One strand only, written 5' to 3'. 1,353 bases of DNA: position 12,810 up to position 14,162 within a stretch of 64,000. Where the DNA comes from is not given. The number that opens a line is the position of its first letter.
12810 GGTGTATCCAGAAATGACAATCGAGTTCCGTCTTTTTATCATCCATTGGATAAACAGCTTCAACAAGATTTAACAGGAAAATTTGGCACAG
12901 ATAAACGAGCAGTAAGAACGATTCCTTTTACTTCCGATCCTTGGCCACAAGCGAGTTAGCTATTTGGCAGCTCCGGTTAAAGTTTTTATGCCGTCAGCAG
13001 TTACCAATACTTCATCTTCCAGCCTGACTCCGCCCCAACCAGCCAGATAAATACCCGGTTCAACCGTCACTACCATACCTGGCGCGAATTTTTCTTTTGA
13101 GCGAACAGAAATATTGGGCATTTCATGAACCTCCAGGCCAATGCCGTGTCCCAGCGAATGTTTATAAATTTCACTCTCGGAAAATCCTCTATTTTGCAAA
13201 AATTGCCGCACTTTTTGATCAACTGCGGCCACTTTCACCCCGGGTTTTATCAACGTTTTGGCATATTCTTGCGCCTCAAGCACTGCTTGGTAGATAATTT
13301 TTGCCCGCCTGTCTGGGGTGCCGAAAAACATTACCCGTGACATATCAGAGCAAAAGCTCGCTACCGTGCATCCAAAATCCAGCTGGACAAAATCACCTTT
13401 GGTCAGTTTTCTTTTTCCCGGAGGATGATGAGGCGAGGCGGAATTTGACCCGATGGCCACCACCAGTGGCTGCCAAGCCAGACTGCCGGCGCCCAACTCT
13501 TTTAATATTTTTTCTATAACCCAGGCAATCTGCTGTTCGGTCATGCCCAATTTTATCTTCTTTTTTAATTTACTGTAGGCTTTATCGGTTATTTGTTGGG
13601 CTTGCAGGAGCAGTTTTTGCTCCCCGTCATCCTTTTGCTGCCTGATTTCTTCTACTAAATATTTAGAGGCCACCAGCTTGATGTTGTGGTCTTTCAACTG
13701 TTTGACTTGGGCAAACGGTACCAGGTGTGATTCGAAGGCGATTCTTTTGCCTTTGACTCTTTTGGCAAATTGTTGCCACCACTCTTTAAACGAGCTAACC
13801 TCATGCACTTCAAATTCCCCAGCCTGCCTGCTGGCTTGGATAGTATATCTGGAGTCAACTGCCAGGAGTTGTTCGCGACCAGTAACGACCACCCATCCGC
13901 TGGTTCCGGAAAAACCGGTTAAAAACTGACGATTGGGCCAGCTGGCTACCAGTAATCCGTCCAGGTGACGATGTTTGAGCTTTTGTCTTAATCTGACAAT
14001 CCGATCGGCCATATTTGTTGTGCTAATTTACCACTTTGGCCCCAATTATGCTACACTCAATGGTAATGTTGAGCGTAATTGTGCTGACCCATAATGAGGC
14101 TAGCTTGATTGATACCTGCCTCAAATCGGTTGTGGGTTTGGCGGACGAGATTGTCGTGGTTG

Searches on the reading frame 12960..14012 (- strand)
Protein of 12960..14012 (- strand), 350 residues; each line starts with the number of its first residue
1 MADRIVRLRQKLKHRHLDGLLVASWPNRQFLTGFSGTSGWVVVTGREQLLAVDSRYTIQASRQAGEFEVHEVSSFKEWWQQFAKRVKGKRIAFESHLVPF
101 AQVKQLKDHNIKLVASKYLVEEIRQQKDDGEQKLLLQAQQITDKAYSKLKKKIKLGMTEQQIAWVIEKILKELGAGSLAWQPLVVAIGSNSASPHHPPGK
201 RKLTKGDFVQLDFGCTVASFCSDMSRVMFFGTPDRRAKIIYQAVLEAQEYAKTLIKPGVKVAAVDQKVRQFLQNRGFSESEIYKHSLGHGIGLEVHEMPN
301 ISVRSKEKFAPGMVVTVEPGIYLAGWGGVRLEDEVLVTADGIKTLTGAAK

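Call 75: search_protein_families(library=pfam, proteins=[window:12960-14012:-], max_evalue=0.0001)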
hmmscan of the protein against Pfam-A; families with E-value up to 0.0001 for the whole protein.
window:12960-14012:- (350 aa): 2 families
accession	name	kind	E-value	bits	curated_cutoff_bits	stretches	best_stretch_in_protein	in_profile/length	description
PF00557.29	Peptidase_M24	-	5.9e-62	209.6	23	1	134-339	2-208/208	Metallopeptidase family M24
PF01321.24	Creatinase_N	-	1.6e-22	80.8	22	1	4-125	1-127/128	Creatinase/Prolidase N-terminal domain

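Call 76: find_homologous_proteins(query=window:12960-14012:-, max_evalue=1e-20)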
Query window:12960-14012:- (350 aa): 6886 proteins with E <= 1e-20 among 8000 candidates; the best 120 are listed.
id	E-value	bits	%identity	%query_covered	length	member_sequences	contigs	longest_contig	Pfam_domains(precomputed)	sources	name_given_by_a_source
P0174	6.7e-230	780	100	100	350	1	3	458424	PF01321.25,PF00557.30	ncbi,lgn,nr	ncbi:M24 family metallopeptidase [Candidatus Daviesbacteria bacterium]|nr:M24 family metallopeptidas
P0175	2.6e-201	686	88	100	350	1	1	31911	PF01321.25,PF00557.30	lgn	-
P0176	8.9e-102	359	47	95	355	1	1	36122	PF01321.25,PF00557.30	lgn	-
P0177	2.6e-91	324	45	98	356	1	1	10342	PF01321.25,PF00557.30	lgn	-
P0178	4.1e-83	298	43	97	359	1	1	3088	PF01321.25,PF00557.30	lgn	-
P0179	3.7e-82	294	42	97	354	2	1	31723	PF01321.25,PF00557.30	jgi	jgi:Xaa-Pro aminopeptidase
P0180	9.9e-82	293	43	100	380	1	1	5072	PF01321.25,PF00557.30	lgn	-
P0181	2.1e-81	292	42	100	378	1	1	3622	PF01321.25,PF00557.30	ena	-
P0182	8.5e-79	283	43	99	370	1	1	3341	PF01321.25,PF00557.30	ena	-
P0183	4.0e-78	281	42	100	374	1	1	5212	PF01321.25,PF00557.30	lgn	-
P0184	6.9e-77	277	41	99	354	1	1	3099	PF01321.25,PF00557.30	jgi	jgi:Xaa-Pro aminopeptidase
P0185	1.8e-75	272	40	100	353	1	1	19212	PF01321.25,PF00557.30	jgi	jgi:Xaa-Pro aminopeptidase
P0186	2.2e-75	272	45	88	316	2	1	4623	PF01321.25,PF00557.30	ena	-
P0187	1.8e-74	269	43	100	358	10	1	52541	PF01321.25,PF00557.30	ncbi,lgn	-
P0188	3.5e-74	268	39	99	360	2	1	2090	PF01321.25,PF00557.30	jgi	jgi:Xaa-Pro aminopeptidase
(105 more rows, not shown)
